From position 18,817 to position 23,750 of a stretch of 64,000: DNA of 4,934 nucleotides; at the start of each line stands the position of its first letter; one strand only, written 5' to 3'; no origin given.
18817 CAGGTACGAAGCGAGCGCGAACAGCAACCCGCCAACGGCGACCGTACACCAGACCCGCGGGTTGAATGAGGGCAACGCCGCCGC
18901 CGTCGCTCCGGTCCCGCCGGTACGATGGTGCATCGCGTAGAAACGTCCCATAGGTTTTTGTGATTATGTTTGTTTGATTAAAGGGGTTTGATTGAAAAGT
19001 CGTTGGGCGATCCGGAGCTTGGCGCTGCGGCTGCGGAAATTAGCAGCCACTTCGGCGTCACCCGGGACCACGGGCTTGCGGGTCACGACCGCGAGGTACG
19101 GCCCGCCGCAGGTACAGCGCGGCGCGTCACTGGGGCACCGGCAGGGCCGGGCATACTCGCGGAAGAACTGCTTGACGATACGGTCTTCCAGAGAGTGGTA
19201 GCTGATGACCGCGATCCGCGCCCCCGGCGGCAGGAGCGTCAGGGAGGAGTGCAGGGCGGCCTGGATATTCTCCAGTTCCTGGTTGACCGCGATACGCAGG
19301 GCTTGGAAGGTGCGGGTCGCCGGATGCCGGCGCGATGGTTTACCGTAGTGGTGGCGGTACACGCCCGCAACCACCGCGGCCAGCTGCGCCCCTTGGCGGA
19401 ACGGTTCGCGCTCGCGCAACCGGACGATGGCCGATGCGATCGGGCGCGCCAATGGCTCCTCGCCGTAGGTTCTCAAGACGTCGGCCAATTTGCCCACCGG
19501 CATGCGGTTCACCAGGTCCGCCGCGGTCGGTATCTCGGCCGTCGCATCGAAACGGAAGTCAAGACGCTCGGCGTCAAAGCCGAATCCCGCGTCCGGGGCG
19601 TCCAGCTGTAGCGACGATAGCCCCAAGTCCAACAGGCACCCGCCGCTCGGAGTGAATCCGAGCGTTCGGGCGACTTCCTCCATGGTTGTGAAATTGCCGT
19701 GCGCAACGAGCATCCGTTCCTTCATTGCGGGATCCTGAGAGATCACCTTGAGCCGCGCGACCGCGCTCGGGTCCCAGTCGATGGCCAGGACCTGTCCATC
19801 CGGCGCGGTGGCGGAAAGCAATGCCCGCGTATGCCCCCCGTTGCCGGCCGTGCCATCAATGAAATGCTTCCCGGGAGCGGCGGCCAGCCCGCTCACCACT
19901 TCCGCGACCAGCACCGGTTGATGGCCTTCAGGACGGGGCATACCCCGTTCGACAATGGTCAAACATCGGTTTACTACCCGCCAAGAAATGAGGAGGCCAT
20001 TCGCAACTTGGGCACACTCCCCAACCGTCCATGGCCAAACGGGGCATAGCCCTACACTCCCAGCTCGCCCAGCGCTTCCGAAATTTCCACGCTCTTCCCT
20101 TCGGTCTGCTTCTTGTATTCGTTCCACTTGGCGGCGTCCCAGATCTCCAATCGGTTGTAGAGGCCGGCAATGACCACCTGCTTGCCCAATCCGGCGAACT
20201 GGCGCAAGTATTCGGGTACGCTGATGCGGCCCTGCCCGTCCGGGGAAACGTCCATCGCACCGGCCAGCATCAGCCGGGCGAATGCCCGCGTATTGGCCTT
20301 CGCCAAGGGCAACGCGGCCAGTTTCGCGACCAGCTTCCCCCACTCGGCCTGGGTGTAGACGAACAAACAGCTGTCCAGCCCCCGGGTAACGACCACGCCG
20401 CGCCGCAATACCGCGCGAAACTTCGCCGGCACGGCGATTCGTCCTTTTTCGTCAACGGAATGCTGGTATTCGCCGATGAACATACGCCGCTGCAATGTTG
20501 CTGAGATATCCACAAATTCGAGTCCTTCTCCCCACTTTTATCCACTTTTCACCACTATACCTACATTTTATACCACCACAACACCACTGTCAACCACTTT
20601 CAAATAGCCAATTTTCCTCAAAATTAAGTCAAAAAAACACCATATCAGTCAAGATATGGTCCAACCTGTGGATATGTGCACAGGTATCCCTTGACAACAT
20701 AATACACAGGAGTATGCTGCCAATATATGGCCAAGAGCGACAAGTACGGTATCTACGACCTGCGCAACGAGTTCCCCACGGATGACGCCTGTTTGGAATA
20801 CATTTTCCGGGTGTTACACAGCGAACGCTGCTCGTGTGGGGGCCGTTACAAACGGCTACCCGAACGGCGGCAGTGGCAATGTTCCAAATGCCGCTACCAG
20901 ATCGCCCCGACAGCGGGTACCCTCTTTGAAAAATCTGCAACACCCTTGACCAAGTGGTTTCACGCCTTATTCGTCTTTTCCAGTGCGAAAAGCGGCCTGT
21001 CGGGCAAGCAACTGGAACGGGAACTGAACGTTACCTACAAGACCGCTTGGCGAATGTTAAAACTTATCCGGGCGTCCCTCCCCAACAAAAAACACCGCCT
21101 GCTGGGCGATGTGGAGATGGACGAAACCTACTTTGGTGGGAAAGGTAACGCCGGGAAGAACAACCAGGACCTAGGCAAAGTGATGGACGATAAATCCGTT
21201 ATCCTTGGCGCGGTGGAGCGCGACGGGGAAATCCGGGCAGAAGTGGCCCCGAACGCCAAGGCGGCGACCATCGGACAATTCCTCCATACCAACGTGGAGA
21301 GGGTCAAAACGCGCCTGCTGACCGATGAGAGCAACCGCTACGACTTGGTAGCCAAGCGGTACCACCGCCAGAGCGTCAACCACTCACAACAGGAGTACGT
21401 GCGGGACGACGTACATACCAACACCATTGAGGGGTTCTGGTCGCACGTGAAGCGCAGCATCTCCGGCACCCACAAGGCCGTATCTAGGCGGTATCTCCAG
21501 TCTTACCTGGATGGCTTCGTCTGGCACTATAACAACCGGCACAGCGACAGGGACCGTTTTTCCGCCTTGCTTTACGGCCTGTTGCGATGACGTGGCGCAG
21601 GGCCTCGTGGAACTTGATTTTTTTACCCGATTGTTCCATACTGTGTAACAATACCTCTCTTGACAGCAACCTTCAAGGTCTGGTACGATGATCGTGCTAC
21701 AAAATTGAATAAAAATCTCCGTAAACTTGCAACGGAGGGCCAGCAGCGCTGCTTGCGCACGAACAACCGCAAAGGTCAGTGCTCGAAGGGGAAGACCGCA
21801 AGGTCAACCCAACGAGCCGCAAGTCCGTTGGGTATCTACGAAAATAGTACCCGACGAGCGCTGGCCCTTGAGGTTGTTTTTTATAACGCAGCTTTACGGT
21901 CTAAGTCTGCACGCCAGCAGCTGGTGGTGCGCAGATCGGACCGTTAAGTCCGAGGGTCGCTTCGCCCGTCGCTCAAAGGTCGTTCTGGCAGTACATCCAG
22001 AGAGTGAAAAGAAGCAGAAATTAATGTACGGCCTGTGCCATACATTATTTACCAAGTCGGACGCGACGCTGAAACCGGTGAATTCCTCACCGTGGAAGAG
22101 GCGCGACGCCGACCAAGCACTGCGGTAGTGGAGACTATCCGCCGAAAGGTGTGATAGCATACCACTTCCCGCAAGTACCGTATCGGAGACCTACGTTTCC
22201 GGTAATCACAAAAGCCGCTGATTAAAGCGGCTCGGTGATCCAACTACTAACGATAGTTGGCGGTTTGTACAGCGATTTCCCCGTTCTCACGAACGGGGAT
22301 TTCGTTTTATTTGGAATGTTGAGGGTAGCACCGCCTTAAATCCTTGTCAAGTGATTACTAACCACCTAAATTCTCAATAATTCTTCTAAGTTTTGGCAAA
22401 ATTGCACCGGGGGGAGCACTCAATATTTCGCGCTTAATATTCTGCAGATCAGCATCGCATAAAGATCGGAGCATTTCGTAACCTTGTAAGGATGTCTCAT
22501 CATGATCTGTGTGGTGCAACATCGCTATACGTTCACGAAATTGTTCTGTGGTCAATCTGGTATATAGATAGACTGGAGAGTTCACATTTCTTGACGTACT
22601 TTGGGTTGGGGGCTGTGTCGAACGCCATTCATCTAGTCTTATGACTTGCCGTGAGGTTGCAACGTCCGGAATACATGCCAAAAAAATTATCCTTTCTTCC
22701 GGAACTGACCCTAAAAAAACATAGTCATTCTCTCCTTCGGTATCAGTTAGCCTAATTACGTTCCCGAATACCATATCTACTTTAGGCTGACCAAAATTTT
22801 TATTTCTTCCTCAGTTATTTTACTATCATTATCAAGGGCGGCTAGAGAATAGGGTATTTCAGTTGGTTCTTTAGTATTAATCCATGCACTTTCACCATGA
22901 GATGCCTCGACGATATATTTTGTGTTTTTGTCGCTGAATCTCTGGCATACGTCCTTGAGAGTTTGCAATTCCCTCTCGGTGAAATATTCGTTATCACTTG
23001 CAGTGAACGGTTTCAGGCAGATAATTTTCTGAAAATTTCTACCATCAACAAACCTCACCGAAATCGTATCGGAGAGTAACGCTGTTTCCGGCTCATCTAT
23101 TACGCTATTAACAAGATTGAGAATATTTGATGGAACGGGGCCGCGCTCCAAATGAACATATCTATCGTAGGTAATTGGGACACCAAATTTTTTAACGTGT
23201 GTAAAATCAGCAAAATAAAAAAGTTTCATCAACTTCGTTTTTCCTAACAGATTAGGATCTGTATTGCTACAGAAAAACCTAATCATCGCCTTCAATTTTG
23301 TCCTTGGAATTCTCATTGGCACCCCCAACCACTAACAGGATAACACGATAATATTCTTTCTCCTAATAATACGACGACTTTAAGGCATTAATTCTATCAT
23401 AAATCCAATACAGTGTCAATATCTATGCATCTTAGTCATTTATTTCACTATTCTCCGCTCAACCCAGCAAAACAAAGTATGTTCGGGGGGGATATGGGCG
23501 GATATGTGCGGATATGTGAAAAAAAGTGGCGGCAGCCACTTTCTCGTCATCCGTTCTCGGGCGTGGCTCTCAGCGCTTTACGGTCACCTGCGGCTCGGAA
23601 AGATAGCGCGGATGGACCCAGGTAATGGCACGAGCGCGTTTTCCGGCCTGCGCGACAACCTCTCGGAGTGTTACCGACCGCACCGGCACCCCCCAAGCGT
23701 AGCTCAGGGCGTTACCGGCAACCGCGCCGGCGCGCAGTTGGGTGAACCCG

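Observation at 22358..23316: Panacea-domain antitoxin translationally coupled to an unrecognised 138-aa protein: candidate novel toxin-antitoxin/defence pair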

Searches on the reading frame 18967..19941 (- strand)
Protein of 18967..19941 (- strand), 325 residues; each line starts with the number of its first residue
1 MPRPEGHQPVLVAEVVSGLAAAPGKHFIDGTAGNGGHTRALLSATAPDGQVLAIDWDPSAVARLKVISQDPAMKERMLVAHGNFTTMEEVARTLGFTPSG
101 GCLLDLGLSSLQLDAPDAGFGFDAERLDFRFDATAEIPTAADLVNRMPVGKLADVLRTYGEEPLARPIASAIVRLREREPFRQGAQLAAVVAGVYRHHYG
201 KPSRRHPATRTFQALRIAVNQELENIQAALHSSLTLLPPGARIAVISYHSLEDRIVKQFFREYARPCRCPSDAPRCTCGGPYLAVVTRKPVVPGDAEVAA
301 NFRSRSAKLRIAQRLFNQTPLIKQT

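Call 55: find_homologous_proteins(query=window:18967-19941:-, max_evalue=1e-20)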
Query seq(325 aa) (325 aa): 7998 proteins with E <= 1e-20 among 8000 candidates; the best 120 are listed.
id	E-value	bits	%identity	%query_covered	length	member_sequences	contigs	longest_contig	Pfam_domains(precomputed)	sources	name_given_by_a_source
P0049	1.7e-198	676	92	100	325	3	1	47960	PF01795.26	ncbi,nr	ncbi:MAG: 16S rRNA (cytosine(1402)-N(4))-methyltransferase RsmH [bacterium]|nr:16S rRNA (cytosine(14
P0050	1.2e-140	486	72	96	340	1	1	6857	PF01795.26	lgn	-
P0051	2.6e-113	397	61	97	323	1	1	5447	PF01795.26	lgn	-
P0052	1.2e-112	394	61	95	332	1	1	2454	PF01795.26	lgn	-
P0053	4.1e-111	389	57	100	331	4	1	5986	PF01795.26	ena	-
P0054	4.5e-111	389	60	95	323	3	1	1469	PF01795.26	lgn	-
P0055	8.0e-111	388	60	95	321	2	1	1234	PF01795.26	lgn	-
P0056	1.0e-110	388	59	95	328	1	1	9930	PF01795.26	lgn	-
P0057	7.0e-110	385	58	99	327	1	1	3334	PF01795.26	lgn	-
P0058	4.5e-109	383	59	97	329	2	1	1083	PF01795.26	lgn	-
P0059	4.7e-108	379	59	97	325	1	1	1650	PF01795.26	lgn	-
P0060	3.0e-107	377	58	95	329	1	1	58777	PF01795.26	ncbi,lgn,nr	ncbi:MAG: 16S rRNA (cytosine(1402)-N(4))-methyltransferase RsmH [Patescibacteria group bacterium]|nr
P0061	2.3e-106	374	59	94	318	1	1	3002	PF01795.26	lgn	-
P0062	2.8e-96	341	54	95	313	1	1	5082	PF01795.26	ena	-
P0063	1.5e-89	318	52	96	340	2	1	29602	PF01795.26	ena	-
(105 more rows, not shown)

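Call 57: find_encoding_contigs(protein=P0049, flank=10000, max_places=2)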
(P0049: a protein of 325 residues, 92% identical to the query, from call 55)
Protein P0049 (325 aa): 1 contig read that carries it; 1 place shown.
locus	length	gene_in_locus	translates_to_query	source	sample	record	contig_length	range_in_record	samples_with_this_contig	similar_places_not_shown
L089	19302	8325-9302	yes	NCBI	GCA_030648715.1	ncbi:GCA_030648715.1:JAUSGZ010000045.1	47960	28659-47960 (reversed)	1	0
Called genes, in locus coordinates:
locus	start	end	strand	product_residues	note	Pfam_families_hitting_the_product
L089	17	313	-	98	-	-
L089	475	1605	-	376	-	PF01427:Peptidase_M15 (faint)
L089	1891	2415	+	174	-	PF00466:Ribosomal_L10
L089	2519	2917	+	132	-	PF16320:Ribosomal_L12_N, PF00542:Ribosomal_L12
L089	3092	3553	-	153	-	-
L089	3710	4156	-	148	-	-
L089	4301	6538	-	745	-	-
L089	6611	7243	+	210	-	-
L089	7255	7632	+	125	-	-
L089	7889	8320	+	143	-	PF02381:MraZ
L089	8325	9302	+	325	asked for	PF01795:Methyltransf_5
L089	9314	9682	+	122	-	-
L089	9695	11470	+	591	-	PF03717:PBP_dimer, PF00905:Transpeptidase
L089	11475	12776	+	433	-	PF08245:Mur_ligase_M, PF02875:Mur_ligase_C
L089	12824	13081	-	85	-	-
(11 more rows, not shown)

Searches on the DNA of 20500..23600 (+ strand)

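Call 63: search_rna_families(source=window, start=20500, end=23600, threshold=evalue, max_evalue=1)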
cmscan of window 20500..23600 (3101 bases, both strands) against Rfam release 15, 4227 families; matches with E-value up to 1: 0.
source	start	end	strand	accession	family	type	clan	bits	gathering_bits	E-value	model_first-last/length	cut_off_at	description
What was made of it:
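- Tried and rejected: Structured spacer 21690-22315: no Rfam hit at E<=1 (call 63).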

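Call 89: search_dna_similar(query=window:21600-22350:+, collection=plasmids, mode=distant, max_evalue=0.001, max_rows=10)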
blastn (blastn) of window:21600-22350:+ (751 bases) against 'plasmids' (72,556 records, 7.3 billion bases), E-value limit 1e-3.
No match.

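Call 90: search_dna_similar(query=window:21600-22350:+, collection=phages, mode=distant, max_evalue=0.001, max_rows=10)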
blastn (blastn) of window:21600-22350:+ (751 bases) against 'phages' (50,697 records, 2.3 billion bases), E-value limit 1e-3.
No match.

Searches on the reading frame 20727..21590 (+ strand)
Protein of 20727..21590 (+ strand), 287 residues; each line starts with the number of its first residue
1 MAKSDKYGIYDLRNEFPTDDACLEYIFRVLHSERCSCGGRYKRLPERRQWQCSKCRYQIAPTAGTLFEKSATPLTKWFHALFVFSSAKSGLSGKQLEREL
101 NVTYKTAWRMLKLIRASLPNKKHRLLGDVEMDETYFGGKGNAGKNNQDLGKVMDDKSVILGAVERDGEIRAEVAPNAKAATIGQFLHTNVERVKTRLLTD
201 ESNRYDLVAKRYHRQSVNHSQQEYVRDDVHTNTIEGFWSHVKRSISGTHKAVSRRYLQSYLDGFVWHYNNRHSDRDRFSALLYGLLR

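Call 4: search_protein_families(library=pfam, proteins=[window:20727-21590:+], max_evalue=1)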
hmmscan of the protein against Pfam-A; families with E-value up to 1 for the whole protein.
window:20727-21590:+ (287 aa): 8 families
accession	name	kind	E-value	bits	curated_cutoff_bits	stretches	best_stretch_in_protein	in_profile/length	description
PF12762.13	DDE_Tnp_IS1595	-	2.4e-36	125.5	27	1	125-269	2-153/153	ISXO2-like transposase domain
PF08279.18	HTH_11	-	0.00025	21.3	25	1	79-118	4-43/55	HTH domain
PF06478.18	CoV_RPol_N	-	0.0077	15.7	25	1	163-260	13-106/350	Coronavirus RNA-dependent RNA polymerase, N-terminal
PF12760.12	Zn_ribbon_IS1595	-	0.015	15.7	25.4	1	17-58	1-46/46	Transposase zinc-ribbon domain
PF13610.12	DDE_Tnp_IS240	-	0.022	15.3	27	1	186-265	48-130/139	DDE domain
PF22648.2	SET7_N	-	0.048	13.9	27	1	153-197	14-60/74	Histone H3 K4-specific methyltransferase SET7 N-terminal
PF00641.23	Zn_ribbon_RanBP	-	0.084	12.6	27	1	48-58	3-13/30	Zn-finger in Ran binding protein and others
PF07282.18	Cas12f1-like_TNB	-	0.13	12.9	26.3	1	32-59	28-50/60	Cas12f1-like, TNB domain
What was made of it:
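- Panacea domain: full-length and well above the Pfam threshold (call 4).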

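Call 6: search_protein_families(library=ncbifam, proteins=[window:20727-21590:+], max_evalue=1)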
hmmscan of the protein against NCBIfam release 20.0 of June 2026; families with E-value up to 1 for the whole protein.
window:20727-21590:+ (287 aa): 5 families
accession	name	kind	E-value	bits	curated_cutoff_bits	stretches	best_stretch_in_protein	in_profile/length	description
NF033547.1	transpos_IS1595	equivalog_domain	1.3e-53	182.1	75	1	70-271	2-215/215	IS1595 family transposase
NF033587.1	transpos_IS6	equivalog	6.4e-06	26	125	1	184-271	112-201/202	IS6 family transposase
NF033404.1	YneK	equivalog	6.4e-05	22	40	1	142-216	97-171/371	putative protein YneK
NF048019.1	IS256_Zn_var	equivalog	0.00064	19.1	150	1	48-138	18-99/304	IS256 family transposase, variant Zn-binding type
NF040595.1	HTH_Cbp1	equivalog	0.1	12.5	140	1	83-125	55-95/135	CRISPR DNA repeat-binding protein Cbp1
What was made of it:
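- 20727..21590 (+): IS1595-family DDE transposase (287 aa), tail-to-tail with ORF138. PF12762 at E=2.4e-36 and NF033547 at E=1.3e-53 (calls 4, 6).
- On IS1595-family transposable unit carrying the cassette: NF033547 at E=1.3e-53 and PF12762 at E=2.4e-36 (calls 4, 6).
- Checked: An IS1595 transposase lies at 20727..21590 on the plus strand (PF12762 E=2e-36; NF033547 E=1e-53; calls 4, 6).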

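Call 68: find_encoding_contigs(protein=window:20727-21590:+, flank=4000, max_places=8)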
Protein window:20727-21590:+ (287 aa): 2 contigs read that carry it; 1 place shown.
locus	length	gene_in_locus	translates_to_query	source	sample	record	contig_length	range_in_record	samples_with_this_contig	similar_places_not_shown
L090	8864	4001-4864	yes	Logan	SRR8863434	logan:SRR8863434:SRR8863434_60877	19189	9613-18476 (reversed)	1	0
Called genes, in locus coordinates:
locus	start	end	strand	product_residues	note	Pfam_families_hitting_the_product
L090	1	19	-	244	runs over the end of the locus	?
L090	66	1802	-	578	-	PF03717:PBP_dimer, PF00905:Transpeptidase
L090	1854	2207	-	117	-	-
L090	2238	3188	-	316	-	PF01795:Methyltransf_5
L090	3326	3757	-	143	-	PF02381:MraZ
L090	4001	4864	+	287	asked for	PF12762:DDE_Tnp_IS1595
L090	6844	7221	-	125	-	-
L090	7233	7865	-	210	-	-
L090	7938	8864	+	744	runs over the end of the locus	-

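Call 70: find_related_loci(query=window:20727-21590:+, collection=metagenome_contigs, flank=3000)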
Query window:20727-21590:+ (287 aa) in metagenome_contigs; peptide patterns used: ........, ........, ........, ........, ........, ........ (x = any residue, [..] = any of these).
129 stretches matched a pattern; 66 encode a relative of the query (tblastn E <= 1e-3); 66 distinct loci.
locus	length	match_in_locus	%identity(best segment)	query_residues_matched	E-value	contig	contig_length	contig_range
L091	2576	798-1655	64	1-286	6e-135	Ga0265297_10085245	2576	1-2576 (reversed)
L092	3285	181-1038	65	1-286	2e-132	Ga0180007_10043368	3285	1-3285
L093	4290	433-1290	64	1-286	6e-130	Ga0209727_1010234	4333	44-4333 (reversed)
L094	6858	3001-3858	64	1-286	4e-128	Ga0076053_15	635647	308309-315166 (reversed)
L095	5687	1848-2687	63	1-280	3e-128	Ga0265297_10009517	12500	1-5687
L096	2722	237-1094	64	1-286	3e-133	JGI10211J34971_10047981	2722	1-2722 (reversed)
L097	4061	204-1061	64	1-286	5e-128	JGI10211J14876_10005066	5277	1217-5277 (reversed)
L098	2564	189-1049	62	1-287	1e-132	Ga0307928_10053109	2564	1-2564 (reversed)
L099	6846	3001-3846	64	1-282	2e-125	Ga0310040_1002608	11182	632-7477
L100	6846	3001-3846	64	1-282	2e-125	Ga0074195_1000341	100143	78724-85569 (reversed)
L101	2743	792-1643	62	3-286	7e-124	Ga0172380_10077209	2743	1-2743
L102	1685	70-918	60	4-286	1e-125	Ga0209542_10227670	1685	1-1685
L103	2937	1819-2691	61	1-286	4e-121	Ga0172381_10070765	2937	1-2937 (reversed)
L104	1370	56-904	60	4-286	3e-126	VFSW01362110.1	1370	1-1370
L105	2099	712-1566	61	1-286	2e-123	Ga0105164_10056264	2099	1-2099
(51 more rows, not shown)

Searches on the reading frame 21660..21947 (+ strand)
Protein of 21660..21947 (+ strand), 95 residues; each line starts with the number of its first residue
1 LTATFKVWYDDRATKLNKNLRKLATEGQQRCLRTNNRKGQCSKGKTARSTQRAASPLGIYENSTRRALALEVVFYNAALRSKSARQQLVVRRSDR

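Call 99: search_protein_families(library=pfam, proteins=[window:21660-21947:+], max_evalue=1)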
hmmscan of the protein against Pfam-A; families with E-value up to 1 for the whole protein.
window:21660-21947:+ (95 aa): 1 family
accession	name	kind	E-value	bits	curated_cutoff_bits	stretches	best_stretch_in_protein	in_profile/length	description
PF25067.1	RM5_Med14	-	0.18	12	22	1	64-91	51-78/90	Med14 RM domain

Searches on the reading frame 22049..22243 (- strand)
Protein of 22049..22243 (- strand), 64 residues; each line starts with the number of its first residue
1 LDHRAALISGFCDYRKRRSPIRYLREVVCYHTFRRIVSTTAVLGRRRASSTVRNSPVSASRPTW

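Call 99: search_protein_families(library=pfam, proteins=[window:22049-22243:-], max_evalue=1)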
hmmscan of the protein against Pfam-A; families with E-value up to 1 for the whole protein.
window:22049-22243:- (64 aa): 1 family
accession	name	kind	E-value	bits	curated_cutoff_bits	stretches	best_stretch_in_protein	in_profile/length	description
PF00906.25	Hepatitis_core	-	0.022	14.7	22.6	1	28-58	223-253/273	Hepatitis core antigen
